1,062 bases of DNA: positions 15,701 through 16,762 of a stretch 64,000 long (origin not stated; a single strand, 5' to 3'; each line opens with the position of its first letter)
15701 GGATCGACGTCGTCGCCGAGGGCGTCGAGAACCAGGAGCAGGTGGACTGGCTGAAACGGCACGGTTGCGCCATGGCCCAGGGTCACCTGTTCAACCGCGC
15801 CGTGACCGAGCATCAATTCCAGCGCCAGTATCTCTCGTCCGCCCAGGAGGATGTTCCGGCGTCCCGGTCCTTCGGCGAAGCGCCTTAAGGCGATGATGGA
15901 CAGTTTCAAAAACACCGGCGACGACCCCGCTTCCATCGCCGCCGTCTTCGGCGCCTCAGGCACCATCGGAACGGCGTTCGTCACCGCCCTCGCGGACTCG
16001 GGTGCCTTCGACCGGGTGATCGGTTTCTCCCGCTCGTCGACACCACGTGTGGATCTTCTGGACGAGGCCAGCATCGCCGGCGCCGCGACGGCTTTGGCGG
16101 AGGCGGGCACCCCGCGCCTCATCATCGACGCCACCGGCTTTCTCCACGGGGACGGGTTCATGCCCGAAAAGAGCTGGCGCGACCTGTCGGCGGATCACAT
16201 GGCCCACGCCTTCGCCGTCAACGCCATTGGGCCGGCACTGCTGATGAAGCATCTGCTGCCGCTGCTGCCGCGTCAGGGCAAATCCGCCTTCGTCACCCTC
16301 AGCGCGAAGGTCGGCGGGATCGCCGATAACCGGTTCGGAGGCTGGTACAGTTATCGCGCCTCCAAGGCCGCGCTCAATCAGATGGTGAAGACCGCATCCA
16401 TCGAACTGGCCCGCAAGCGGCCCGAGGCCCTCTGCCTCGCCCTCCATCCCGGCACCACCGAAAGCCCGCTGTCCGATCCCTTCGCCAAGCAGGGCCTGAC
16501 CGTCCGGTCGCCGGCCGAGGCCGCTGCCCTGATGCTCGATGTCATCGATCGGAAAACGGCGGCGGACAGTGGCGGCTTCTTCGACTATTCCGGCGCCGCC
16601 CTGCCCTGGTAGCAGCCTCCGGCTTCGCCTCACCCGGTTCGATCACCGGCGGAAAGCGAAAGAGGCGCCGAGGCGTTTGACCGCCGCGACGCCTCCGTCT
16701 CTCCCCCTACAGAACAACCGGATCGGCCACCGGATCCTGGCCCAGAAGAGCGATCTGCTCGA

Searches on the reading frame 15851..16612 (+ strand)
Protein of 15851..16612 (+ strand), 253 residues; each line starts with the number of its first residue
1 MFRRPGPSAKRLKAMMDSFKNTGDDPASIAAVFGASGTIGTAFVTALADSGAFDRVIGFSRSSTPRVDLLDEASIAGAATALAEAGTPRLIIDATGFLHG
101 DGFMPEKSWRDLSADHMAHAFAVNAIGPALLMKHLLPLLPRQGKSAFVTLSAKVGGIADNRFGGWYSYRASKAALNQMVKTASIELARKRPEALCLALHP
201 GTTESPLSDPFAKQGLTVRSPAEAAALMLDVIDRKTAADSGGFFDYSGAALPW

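Call 12: search_protein_families(library=pfam, proteins=[window:15851-16612:+], max_evalue=0.001)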
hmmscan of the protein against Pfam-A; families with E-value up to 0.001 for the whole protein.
window:15851-16612:+ (253 aa): 2 families
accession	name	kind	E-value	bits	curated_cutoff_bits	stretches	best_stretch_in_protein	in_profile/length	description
PF00106.31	adh_short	-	7.9e-13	48.8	26.6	1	29-210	2-189/195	short chain dehydrogenase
PF13561.12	adh_short_C2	-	4.5e-12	46.5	27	1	66-213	49-186/236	Enoyl-(Acyl carrier protein) reductase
